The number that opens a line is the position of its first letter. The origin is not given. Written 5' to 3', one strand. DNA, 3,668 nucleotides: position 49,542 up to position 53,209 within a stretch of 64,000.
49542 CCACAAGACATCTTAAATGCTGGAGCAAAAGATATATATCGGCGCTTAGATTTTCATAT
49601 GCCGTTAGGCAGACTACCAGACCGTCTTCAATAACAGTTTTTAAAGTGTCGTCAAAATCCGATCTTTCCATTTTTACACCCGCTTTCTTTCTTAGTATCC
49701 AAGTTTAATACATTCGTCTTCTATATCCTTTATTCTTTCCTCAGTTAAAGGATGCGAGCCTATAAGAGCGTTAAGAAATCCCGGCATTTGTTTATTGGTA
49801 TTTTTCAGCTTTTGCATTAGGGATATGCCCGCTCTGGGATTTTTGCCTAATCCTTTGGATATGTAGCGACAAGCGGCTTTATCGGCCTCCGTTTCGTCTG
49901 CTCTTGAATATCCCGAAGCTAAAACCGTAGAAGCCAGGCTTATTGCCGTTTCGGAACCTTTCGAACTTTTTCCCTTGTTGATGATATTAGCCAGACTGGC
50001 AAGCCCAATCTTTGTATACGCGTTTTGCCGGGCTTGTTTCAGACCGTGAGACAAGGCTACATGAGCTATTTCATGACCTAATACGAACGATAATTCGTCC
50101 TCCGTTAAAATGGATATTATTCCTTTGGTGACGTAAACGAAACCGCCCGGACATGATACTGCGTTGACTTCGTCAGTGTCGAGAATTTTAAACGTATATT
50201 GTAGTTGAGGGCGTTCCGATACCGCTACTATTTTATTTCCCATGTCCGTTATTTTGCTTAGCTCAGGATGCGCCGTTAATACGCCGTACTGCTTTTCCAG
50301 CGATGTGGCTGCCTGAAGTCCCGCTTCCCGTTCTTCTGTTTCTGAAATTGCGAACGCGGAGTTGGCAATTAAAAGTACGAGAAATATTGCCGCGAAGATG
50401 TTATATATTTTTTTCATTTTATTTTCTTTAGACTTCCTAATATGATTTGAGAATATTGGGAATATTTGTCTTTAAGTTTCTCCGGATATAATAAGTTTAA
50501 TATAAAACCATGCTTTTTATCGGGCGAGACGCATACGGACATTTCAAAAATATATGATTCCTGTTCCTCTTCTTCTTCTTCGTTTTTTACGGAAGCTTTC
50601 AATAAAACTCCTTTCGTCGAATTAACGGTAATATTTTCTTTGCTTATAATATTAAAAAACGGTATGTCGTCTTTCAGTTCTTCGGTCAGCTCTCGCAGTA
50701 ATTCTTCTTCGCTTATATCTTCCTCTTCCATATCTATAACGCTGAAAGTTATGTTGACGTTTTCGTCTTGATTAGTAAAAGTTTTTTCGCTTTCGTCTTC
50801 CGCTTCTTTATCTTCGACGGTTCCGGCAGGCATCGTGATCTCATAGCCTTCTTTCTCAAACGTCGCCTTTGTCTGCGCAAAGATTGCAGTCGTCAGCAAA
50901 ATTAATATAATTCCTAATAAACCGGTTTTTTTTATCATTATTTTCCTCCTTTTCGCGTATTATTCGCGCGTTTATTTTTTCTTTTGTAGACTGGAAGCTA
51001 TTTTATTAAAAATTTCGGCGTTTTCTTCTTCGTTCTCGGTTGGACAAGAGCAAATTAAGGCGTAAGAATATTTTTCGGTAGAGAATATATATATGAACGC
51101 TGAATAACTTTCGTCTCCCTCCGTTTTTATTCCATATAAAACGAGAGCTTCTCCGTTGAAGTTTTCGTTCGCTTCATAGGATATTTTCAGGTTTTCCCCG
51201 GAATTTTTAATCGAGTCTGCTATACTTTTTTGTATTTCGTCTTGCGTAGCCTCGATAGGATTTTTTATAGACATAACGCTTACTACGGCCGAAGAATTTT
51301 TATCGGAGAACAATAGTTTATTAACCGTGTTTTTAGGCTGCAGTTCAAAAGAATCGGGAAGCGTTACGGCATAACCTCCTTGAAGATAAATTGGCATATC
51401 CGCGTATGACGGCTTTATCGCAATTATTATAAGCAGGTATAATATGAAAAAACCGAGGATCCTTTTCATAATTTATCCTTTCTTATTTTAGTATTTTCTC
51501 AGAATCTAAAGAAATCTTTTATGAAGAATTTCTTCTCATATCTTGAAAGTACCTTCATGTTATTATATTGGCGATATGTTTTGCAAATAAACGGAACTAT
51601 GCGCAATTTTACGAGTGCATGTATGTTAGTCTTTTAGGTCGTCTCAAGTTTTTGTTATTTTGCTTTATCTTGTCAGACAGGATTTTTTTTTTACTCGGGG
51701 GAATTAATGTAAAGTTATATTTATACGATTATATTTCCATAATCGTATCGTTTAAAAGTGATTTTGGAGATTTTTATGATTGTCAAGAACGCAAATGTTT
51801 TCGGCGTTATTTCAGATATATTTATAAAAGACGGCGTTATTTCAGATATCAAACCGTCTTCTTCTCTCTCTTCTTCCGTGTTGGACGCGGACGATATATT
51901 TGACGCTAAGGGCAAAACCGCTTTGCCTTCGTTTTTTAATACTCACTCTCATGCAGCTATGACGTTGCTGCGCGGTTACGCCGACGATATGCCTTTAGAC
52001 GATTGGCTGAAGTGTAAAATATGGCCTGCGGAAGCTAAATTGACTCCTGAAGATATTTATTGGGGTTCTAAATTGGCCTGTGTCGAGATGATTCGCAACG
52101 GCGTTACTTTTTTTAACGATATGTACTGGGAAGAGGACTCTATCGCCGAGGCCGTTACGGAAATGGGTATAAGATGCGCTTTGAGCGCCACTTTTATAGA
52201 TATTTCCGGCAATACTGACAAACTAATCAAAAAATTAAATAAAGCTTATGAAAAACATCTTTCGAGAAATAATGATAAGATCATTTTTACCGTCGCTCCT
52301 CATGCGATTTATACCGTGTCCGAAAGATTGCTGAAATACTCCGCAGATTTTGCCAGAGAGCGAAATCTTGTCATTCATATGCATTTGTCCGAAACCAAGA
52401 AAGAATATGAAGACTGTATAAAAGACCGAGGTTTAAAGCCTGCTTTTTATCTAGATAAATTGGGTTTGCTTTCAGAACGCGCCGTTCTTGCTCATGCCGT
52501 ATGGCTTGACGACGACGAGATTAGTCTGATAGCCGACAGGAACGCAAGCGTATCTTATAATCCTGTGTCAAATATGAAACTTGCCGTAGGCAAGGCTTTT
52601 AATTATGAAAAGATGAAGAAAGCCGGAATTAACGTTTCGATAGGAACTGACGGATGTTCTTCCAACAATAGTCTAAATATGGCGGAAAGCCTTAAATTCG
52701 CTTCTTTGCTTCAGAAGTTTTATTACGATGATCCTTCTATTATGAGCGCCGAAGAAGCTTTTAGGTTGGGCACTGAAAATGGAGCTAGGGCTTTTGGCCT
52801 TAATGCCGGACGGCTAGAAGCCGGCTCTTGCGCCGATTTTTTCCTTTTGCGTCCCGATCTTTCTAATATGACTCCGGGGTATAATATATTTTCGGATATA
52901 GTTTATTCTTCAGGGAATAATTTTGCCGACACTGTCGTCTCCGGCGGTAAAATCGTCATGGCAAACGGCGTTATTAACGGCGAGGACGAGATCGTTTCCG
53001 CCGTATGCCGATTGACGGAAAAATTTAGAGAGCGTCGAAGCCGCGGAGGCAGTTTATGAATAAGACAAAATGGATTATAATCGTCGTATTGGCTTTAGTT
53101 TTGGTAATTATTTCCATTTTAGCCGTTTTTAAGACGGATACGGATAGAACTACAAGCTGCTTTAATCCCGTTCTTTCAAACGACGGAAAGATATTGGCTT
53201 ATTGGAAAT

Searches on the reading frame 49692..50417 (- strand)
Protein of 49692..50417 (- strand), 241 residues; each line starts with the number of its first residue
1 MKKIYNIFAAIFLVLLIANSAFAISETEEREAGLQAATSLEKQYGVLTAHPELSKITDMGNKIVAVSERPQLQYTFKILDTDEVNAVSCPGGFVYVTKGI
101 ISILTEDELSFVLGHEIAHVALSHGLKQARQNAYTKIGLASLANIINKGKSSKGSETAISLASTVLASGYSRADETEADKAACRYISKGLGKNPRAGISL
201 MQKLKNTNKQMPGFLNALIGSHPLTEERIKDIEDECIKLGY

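Call 65: search_protein_families(library=pfam, proteins=[window:49692-50417:-], max_evalue=0.00001)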
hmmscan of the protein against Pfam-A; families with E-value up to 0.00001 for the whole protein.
window:49692-50417:- (241 aa): 1 family
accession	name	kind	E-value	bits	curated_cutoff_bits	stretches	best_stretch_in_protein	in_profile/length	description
PF01435.24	Peptidase_M48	-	1.2e-28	100.7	20.3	1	55-234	6-184/186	Peptidase family M48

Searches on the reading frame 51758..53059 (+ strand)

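Call 65: search_protein_families(library=pfam, proteins=[window:51758-53059:+], max_evalue=0.00001)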
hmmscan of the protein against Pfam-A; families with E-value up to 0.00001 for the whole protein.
window:51758-53059:+ (433 aa): 2 families
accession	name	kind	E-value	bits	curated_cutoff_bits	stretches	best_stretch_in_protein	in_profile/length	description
PF01979.26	Amidohydro_1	-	3.6e-67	227.5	25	1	55-400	2-345/345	Amidohydrolase family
PF07969.17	Amidohydro_3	-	8e-16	59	29.7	1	232-400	299-471/472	Amidohydrolase family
